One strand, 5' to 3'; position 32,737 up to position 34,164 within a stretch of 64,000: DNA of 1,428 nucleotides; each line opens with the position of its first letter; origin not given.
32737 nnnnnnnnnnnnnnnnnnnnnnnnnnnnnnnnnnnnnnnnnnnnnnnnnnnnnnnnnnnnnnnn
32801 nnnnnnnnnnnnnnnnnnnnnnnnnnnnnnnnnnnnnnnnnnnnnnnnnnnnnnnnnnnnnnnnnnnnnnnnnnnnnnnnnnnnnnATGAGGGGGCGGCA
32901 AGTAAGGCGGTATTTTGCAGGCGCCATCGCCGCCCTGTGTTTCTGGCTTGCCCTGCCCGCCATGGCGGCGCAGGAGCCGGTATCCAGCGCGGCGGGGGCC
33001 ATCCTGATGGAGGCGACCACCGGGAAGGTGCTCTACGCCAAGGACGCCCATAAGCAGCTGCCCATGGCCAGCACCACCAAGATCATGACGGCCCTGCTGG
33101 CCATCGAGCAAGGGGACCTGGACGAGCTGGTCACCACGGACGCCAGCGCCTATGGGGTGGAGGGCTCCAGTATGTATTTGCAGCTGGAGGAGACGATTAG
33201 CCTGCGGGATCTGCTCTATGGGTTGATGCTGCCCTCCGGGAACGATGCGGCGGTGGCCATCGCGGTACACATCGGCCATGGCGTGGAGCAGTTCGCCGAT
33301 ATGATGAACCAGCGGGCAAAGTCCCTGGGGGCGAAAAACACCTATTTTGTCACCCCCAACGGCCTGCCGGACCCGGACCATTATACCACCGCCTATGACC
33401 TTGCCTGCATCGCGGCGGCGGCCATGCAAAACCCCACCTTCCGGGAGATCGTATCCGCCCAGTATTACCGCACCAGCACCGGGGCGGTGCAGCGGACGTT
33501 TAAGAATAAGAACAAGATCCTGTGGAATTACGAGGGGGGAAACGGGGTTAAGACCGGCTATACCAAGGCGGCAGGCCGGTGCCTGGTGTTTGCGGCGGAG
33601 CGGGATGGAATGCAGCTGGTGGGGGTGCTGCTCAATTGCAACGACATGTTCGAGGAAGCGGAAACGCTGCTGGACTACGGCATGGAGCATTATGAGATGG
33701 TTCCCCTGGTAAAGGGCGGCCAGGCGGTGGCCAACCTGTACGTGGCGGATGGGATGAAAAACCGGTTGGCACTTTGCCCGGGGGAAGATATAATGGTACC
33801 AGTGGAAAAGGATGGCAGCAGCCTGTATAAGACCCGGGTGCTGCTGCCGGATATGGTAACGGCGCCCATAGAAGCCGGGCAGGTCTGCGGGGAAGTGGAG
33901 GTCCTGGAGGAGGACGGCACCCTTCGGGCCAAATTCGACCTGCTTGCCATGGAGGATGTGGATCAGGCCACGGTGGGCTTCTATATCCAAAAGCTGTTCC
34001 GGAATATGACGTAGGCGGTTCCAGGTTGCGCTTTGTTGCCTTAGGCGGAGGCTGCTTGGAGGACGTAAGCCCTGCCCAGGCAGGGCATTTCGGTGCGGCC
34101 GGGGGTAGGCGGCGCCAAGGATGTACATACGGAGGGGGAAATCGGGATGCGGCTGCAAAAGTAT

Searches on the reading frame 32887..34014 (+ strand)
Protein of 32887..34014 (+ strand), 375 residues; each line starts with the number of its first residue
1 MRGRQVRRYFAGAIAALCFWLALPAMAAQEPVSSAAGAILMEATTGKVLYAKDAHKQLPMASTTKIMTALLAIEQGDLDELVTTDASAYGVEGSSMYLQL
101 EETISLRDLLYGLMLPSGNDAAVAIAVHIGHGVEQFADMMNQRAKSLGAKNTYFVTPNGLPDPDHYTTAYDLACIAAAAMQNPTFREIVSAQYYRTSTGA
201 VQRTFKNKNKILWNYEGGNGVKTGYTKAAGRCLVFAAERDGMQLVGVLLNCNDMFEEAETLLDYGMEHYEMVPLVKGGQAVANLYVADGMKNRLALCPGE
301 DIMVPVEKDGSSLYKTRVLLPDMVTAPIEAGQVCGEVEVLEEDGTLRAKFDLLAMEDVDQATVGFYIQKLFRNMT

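Call 3: search_protein_families(library=pfam, proteins=[window:32887-34014:+], max_evalue=0.1)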
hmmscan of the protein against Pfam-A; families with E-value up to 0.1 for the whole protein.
window:32887-34014:+ (375 aa): 6 families
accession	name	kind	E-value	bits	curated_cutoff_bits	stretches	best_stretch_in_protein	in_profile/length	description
PF00768.25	Peptidase_S11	-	1.9e-63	214.5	27.6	1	26-251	3-237/239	D-alanyl-D-alanine carboxypeptidase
PF07943.18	PBP5_C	-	1.5e-14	54.4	21.2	1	269-359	1-90/91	Penicillin-binding protein 5, C-terminal domain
PF13354.11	Beta-lactamase2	-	2.5e-06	27.5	22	1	43-173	7-140/214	Beta-lactamase enzyme family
PF02113.21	Peptidase_S13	-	2.2e-05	23.8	22.8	1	25-90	7-73/444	D-Ala-D-Ala carboxypeptidase 3 (S13) family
PF00905.27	Transpeptidase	-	0.00038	20.2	22.1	1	38-95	3-77/299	Penicillin binding protein transpeptidase domain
PF00144.29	Beta-lactamase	-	0.096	12.3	27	0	36-110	15-100/329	Beta-lactamase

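Call 7: search_protein_families(library=ncbifam, proteins=[window:32887-34014:+], max_evalue=0.01)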
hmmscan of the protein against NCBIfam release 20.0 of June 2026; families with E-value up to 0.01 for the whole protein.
window:32887-34014:+ (375 aa): 9 families
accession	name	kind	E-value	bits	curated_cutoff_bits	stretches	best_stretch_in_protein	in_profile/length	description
NF008489.0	PRK11397.1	equivalog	2.9e-50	171.1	610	1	26-364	28-378/389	serine-type D-Ala-D-Ala carboxypeptidase DacD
NF007445.0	PRK10001.1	equivalog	3.1e-40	138.2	765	1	14-361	14-377/400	serine-type D-Ala-D-Ala carboxypeptidase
NF038273.1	strep_PBP3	exception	5.9e-39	134.2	490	1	15-343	9-369/407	D-alanyl-D-alanine carboxypeptidase PBP3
NF000471.1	vanY_of_D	exception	6.6e-34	117.7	625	1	34-251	98-335/354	transpeptidase-like D-Ala-D-Ala carboxypeptidase VanY-D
NF008059.0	PRK10793.1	equivalog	2e-33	115.7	694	1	22-361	33-384/403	D-alanyl-D-alanine carboxypeptidase DacA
NF008668.0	PRK11669.1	equivalog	8.7e-31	107.2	294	1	34-248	42-260/316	D-alanyl-D-alanine endopeptidase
NF038258.2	PBP4_Staph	exception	2.5e-21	75.9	500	1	38-256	44-284/366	penicillin-binding protein PBP4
NF038217.2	blaOXA-427_like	exception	0.0026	16.8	600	1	28-78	16-67/264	OXA-427 family carbapenem-hydrolyzing class D beta-lactamase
NF033386.1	blaARL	exception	0.0042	16.5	620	1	37-152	39-151/282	ARL family class A beta-lactamase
